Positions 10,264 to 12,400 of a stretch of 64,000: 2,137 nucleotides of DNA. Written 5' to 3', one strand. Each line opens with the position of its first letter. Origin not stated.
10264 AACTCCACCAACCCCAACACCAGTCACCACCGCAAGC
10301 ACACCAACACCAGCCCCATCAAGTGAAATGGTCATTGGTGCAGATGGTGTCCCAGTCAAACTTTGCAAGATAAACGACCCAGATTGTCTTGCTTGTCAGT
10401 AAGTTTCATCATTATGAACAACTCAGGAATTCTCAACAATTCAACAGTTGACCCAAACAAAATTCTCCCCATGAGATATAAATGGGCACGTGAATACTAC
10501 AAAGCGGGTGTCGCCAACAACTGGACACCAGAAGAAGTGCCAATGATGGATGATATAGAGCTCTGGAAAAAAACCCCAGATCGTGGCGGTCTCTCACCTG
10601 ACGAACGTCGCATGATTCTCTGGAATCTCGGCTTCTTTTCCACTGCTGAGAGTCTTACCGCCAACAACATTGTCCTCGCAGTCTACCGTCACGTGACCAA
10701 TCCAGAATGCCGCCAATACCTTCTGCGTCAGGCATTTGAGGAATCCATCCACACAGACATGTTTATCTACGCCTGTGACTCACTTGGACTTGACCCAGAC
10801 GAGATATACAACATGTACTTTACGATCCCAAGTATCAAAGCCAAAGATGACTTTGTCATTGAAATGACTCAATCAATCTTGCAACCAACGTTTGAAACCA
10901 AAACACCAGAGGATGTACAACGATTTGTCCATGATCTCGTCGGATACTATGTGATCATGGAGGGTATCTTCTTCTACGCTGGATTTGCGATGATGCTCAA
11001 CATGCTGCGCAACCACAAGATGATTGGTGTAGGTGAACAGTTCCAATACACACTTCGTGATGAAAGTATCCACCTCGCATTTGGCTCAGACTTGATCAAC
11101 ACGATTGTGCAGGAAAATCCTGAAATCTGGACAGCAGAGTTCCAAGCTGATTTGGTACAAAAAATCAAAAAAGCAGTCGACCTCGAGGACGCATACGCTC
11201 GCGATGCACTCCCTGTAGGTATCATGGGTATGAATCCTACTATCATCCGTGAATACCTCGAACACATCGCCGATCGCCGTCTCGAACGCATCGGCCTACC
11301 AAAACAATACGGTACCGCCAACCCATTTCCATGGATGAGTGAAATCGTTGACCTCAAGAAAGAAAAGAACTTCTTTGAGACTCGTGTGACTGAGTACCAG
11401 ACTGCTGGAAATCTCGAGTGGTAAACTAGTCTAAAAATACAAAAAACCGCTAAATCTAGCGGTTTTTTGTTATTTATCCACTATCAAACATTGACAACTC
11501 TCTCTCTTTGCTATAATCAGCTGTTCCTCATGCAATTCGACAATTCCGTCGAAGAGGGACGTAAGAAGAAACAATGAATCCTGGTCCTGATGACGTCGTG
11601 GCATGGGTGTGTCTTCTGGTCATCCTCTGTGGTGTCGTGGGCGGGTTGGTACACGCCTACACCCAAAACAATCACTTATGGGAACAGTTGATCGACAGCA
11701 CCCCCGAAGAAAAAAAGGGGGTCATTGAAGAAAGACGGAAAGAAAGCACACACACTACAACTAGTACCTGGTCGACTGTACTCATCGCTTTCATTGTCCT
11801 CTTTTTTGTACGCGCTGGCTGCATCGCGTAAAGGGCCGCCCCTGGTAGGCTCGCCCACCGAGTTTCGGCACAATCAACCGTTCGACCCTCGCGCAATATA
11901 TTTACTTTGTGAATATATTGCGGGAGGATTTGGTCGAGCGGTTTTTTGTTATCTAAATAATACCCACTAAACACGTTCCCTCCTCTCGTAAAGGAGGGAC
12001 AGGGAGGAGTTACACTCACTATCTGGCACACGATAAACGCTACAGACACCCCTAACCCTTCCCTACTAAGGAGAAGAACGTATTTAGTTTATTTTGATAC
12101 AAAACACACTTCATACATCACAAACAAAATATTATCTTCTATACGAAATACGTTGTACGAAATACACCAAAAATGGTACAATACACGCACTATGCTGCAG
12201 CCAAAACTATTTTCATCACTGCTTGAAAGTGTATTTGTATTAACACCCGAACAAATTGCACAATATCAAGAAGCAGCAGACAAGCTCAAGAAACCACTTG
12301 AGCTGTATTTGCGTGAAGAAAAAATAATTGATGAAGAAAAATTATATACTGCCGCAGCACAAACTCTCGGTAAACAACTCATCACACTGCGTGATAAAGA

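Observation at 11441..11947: Third copy of the cassette after nrdB, carrying an 85-aa two-TM protein and an overlapping 15-codon uORF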

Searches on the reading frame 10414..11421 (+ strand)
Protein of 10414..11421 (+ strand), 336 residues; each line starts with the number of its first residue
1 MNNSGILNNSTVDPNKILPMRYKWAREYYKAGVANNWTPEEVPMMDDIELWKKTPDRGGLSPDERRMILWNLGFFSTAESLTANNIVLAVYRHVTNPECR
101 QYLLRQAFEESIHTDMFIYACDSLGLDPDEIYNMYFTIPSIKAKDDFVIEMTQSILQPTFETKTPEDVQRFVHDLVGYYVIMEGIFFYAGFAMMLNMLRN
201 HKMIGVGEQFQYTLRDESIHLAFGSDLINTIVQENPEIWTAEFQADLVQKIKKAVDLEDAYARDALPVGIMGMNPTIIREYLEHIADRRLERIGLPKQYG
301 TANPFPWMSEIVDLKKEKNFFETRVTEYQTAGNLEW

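Call 24: find_related_loci(query=window:10414-11421:+, collection=genome_contigs, flank=6000)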
Query window:10414-11421:+ (336 aa) in genome_contigs; peptide patterns used: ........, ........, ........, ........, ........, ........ (x = any residue, [..] = any of these).
600 stretches matched a pattern (row limit reached: there are more); 593 encode a relative of the query (tblastn E <= 1e-3); the best 80 are kept; 80 distinct loci.
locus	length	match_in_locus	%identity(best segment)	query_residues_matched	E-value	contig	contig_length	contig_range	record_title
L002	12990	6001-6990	75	6-336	3e-177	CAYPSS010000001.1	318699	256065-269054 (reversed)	MAG TPA_asm: uncultured Gammaproteobacteria bacterium isolate binchicken_co27_474 genome assembly, contig: NODE_25_lengt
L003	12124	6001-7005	73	1-336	7e-177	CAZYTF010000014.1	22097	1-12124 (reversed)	MAG TPA_asm: uncultured Candidatus Saccharibacteria bacterium isolate binchicken_co47_12 genome assembly, contig: NODE_1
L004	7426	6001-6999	74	1-336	8e-177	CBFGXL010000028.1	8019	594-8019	MAG TPA_asm: uncultured bacterium isolate SRR32277370_binner13_Refined_17 genome assembly, contig: ERZ27321089.1987, who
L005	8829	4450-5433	73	6-336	2e-174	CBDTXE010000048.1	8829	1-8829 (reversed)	MAG TPA_asm: uncultured bacterium isolate ERR2431955_concoct_30 genome assembly, contig: ERZ23878311.5792, whole genome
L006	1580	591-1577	73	5-336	0e+0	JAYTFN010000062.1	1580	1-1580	MAG: Candidatus Adlerbacteria bacterium isolate GFS_2183 GFS_2183_61, whole genome shotgun sequence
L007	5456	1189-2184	72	2-336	3e-174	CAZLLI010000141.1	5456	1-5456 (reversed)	MAG TPA_asm: uncultured bacterium isolate SRP173033_co3_72 genome assembly, contig: NODE_22878_length_5456_cov_9.655249,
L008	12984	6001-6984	73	6-336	2e-170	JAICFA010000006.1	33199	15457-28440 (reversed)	MAG: Candidatus Krumholzibacteriia bacterium isolate BD_ISSM_2_bin.43 k141_3835379_length_33199_cov_9.6471, whole genome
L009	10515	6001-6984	70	6-336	5e-169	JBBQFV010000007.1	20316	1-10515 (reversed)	MAG: Patescibacteria group bacterium isolate Co_metawrap_1003 Cmw_1003_k141_10537352_length_20316_cov_9.0000, whole geno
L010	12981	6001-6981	70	6-336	3e-168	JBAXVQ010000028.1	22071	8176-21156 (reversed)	MAG: bacterium isolate ELA691 MAG691_28, whole genome shotgun sequence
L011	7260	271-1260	71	4-336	2e-168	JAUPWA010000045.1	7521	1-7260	MAG: Patescibacteria group bacterium isolate erpe_2018_sw_42hr_WHONDRS-SW48-000099_B_bin.61 scaffold_754291, whole genom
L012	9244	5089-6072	72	6-336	3e-168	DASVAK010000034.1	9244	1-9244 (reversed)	MAG TPA_asm: Candidatus Krumholzibacteriia bacterium isolate SMAG_U1949 k141_1825105, whole genome shotgun sequence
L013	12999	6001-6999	69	1-336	8e-168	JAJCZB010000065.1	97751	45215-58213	MAG: Candidatus Dependentiae bacterium isolate OFTM129 OFTM129_64, whole genome shotgun sequence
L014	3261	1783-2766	71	6-336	3e-176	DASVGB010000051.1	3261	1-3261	MAG TPA_asm: Candidatus Saccharimonadia bacterium isolate SMAG_U2104 k141_175125, whole genome shotgun sequence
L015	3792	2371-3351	71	6-336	1e-173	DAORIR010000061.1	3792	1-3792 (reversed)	MAG TPA_asm: Candidatus Paceibacterota bacterium isolate AMR_MDS_5572 NODE_5301_length_3792_cov_4.590045, whole genome s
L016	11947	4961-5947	71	5-336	4e-167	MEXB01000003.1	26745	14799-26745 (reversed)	MAG: Candidatus Adlerbacteria bacterium RIFOXYC1_FULL_48_26 rifoxyc1_full_scaffold_1356, whole genome shotgun sequence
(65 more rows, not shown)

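Call 33: find_homologous_proteins(query=window:10414-11421:+, max_evalue=1e-100)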
Query window:10414-11421:+ (336 aa): 7851 proteins with E <= 1e-100 among 8000 candidates; the best 120 are listed.
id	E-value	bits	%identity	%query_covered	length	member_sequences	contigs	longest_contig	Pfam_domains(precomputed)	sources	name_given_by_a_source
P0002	1.0e-229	779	100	100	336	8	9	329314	PF00268.28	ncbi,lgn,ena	-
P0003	6.1e-224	760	97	100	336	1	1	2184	PF00268.28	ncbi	-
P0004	4.4e-221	751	96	100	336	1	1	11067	PF00268.28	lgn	-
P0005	3.7e-220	748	96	100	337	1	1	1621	PF00268.28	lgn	-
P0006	6.1e-198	675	85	100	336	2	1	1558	PF00268.28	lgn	-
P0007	2.6e-197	673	85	100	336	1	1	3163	PF00268.28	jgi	jgi:ribonucleoside-diphosphate reductase beta chain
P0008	2.7e-196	669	83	100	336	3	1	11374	PF00268.28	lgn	-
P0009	4.2e-196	669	83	100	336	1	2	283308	PF00268.28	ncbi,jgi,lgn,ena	jgi:ribonucleoside-diphosphate reductase beta chain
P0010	8.4e-196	668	85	100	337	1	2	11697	PF00268.28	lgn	-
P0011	1.6e-195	667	82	100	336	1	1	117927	PF00268.28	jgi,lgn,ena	jgi:ribonucleoside-diphosphate reductase beta chain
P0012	1.1e-194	664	83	100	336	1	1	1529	PF00268.28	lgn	-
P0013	1.9e-194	663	84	100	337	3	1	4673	PF00268.28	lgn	-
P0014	3.7e-194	662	83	100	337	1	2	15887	PF00268.28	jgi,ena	-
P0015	4.4e-194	662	84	100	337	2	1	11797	PF00268.28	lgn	-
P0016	1.1e-193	661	82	100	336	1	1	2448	PF00268.28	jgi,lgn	jgi:ribonucleoside-diphosphate reductase beta chain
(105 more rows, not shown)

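Call 34: find_encoding_contigs(protein=P0004, flank=10000, max_places=3)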
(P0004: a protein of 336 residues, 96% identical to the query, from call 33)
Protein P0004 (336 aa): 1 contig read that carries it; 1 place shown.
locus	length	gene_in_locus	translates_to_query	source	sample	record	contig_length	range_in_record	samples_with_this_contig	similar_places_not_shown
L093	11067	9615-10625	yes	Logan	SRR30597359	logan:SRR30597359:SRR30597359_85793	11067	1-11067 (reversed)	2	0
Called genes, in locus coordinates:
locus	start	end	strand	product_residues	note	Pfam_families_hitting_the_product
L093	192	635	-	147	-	PF02308:MgtC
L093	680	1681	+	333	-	PF00152:tRNA-synt_2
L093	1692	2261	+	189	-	PF08207:EFP_N, PF01132:EFP, PF09285:Elong-fact-P_C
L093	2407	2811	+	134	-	-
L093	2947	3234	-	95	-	PF06961:DUF1294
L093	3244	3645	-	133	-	-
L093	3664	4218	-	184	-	PF03703:bPH_2 (weak)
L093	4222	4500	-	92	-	-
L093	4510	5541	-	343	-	PF00493:MCM (faint), PF05496:RuvB_N, PF01078:Mg_chelatase (faint), PF13191:AAA_16 (faint), PF00004:AAA, PF07728:AAA_5, PF17864:AAA_lid_4, PF05491:WHD_RuvB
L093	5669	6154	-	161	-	-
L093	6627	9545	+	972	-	PF03477:ATP-cone, PF00317:Ribonuc_red_lgN, PF02867:Ribonuc_red_lgC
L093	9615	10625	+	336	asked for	PF00268:Ribonuc_red_sm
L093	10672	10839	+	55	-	-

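Call 35: find_encoding_contigs(protein=P0003, flank=3000, max_places=3)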
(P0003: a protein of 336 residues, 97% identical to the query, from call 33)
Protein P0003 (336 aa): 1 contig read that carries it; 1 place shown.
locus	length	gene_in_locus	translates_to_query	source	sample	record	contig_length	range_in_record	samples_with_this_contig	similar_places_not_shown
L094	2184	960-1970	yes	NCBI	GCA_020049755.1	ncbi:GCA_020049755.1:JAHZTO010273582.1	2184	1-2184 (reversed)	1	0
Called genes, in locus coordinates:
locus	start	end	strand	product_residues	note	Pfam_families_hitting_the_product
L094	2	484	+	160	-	?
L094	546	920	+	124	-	PF05635:23S_rRNA_IVP, PF22296:bAvd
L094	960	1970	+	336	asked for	PF00268:Ribonuc_red_sm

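Call 36: find_encoding_contigs(protein=P0005, flank=3000, max_places=3)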
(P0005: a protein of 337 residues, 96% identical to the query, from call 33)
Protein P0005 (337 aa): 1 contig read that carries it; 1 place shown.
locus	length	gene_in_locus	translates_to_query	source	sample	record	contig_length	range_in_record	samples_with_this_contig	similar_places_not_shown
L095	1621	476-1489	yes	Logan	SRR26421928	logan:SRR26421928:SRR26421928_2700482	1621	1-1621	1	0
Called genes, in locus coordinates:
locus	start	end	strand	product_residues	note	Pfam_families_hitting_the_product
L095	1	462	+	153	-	?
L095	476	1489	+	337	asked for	PF00268:Ribonuc_red_sm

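Call 42: find_encoding_contigs(protein=P0010, flank=4000, max_places=2)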
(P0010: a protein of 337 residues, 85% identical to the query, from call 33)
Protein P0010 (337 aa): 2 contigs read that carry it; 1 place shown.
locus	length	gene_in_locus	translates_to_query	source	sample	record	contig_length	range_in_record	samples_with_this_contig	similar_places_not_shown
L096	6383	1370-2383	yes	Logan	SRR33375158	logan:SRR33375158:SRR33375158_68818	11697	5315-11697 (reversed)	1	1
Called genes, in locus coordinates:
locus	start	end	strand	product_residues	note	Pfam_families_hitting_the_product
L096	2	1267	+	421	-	?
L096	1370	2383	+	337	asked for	PF00268:Ribonuc_red_sm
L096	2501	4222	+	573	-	PF05157:MshEN, PF00437:T2SSE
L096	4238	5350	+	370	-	PF00482:T2SSF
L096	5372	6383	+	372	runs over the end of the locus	PF11104:PilM_2, PF14450:FtsA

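Call 43: find_encoding_contigs(protein=P0015, flank=4000, max_places=2)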
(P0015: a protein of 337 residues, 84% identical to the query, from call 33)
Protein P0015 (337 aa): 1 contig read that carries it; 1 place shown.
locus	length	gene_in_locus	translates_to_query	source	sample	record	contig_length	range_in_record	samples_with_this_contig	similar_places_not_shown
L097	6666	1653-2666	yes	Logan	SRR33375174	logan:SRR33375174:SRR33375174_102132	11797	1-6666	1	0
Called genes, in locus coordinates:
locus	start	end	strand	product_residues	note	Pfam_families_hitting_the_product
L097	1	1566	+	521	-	?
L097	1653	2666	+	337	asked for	PF00268:Ribonuc_red_sm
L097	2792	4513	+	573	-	PF05157:MshEN, PF00437:T2SSE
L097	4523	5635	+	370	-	PF00482:T2SSF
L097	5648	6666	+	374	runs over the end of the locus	PF11104:PilM_2, PF14450:FtsA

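Call 44: find_encoding_contigs(protein=P0009, flank=10000, max_places=2)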
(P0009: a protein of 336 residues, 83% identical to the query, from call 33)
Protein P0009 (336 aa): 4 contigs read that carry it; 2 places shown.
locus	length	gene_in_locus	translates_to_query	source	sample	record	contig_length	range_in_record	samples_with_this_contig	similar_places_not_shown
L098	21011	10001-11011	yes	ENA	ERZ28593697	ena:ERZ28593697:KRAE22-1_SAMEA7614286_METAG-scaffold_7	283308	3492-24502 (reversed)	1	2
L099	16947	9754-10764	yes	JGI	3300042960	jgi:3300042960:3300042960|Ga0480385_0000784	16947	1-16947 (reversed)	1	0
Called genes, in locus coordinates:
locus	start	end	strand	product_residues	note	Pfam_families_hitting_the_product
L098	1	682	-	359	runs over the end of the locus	-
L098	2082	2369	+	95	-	PF01541:GIY-YIG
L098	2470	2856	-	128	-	PF02308:MgtC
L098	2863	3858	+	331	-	PF00152:tRNA-synt_2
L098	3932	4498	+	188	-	PF08207:EFP_N, PF01132:EFP, PF09285:Elong-fact-P_C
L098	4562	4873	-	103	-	PF06961:DUF1294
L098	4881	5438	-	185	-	PF03703:bPH_2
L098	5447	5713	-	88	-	-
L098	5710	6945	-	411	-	PF05673:DUF815 (faint), PF00493:MCM (faint), PF06068:TIP49 (faint), PF05496:RuvB_N, PF07728:AAA_5, PF00004:AAA, PF17864:AAA_lid_4, PF05491:WHD_RuvB, +1 more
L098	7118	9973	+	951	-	PF03477:ATP-cone, PF00317:Ribonuc_red_lgN, PF02867:Ribonuc_red_lgC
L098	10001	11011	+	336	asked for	PF00268:Ribonuc_red_sm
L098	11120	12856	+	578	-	PF05157:MshEN, PF00437:T2SSE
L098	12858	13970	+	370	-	PF00482:T2SSF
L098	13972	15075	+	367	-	PF11104:PilM_2, PF06723:MreB_Mbl (faint), PF14450:FtsA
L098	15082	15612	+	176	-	-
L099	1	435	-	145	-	?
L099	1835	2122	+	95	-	PF01541:GIY-YIG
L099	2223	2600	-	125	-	PF02308:MgtC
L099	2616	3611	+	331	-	PF00152:tRNA-synt_2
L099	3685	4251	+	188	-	PF08207:EFP_N, PF01132:EFP, PF09285:Elong-fact-P_C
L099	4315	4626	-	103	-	PF06961:DUF1294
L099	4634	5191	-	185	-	PF03703:bPH_2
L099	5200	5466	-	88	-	-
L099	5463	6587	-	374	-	PF05673:DUF815 (weak), PF00493:MCM (faint), PF05496:RuvB_N, PF06068:TIP49 (faint), PF00004:AAA, PF07728:AAA_5, PF17864:AAA_lid_4, PF05491:WHD_RuvB, +1 more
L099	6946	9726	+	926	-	PF03477:ATP-cone, PF00317:Ribonuc_red_lgN, PF02867:Ribonuc_red_lgC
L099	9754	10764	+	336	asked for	PF00268:Ribonuc_red_sm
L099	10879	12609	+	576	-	PF05157:MshEN, PF00437:T2SSE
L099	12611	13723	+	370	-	PF00482:T2SSF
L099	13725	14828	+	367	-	PF11104:PilM_2, PF06723:MreB_Mbl (faint), PF14450:FtsA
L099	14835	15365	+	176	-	-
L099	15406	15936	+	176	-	-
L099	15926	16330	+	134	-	-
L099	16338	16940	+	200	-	-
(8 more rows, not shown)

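Call 53: search_protein_families(library=pfam, max_evalue=1, proteins=[L093:2407-2808:+, L093:10769-10981:+])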
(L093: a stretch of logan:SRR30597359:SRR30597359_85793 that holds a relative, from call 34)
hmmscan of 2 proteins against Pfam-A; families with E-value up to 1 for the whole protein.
L093:2407-2808:+ (134 aa): 0 families

L093:10769-10981:+ (71 aa): 0 families

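Call 54: search_protein_families(library=phrogs, max_evalue=1, proteins=[L093:2407-2808:+, L093:10769-10981:+])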
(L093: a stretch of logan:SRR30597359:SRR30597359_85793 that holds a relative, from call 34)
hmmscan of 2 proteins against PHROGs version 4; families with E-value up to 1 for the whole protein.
L093:2407-2808:+ (134 aa): 0 families

L093:10769-10981:+ (71 aa): 0 families

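Call 110: search_protein_families(library=padloc, max_evalue=0.1, proteins=[L093:2407-2808:+, L093:10769-10981:+, L093:5672-6154:-])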
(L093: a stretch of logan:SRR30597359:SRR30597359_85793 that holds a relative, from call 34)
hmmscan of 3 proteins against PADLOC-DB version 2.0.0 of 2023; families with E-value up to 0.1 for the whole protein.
L093:2407-2808:+ (134 aa): 0 families

L093:10769-10981:+ (71 aa): 0 families

L093:5672-6154:- (161 aa): 0 families

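Call 111: search_protein_families(library=ncbifam, max_evalue=0.1, proteins=[L093:2407-2808:+, L093:10769-10981:+, L093:5672-6154:-])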
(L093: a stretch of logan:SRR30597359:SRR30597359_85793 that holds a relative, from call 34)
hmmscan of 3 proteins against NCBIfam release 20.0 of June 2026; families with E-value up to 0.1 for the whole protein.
L093:2407-2808:+ (134 aa): 0 families

L093:10769-10981:+ (71 aa): 0 families

L093:5672-6154:- (161 aa): 0 families

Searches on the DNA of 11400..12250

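Call 80: search_rna_families(source=window, start=11400, end=12250, threshold=evalue, max_evalue=5)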
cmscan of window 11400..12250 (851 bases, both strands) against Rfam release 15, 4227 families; matches with E-value up to 5: 15.
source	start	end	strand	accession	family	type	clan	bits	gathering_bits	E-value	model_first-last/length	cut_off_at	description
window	11410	11509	+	RF01770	rimP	Cis-reg; leader;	-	34.8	47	0.00097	1-102/102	no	Gammaprotebacteria rimP leader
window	11433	11499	-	RF01770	rimP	Cis-reg; leader;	-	28.9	47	0.017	1-102/102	no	Gammaprotebacteria rimP leader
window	11432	11471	+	RF00125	IS128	Gene; sRNA;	-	24.6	80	0.01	158-198/209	no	IS128 RNA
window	11890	11924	+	RF00743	mir-308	Gene; miRNA;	-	23.8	60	0.018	1-63/63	no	mir-308 microRNA precursor family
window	11437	11589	-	RF01859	Phe_leader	Cis-reg; leader;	-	23.4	55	0.23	1-125/125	no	Phenylalanine leader peptide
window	11435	11470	+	RF02083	OrzO-P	Gene; antitoxin;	-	23.1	60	0.36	42-76/76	no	OrzO-P RNA antitoxin family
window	11400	11472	+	RF01859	Phe_leader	Cis-reg; leader;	-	22.3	55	0.39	48-125/125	5'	Phenylalanine leader peptide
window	11438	11476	-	RF00125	IS128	Gene; sRNA;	-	21.5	80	0.059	159-198/209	no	IS128 RNA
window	11421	11466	+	RF02844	RefA9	Gene; antisense;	-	21.4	49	1.2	1-64/64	no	Enterococcus sRNA A9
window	11400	11470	+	RF00512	Leu_leader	Cis-reg; leader;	-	20.7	50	0.12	80-148/148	5'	Leucine operon leader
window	11434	11476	+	RF03234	mir-2813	Gene; miRNA;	-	20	70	0.96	1-67/67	no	mir-2813 microRNA precursor family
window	11439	11492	-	RF00106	RNAI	Gene; antisense;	-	19.8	47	0.41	1-102/102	no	RNAI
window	11437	11525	-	RF00513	Trp_leader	Cis-reg; leader;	-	16.7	41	1.9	1-100/100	no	Tryptophan operon leader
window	11400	11470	+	RF00106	RNAI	Gene; antisense;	-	16.5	47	2.4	24-102/102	5'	RNAI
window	11965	12089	-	RF04173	MIR847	Gene; miRNA;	-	15.6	184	2.1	1-164/164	no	MIR847 microRNA precursor family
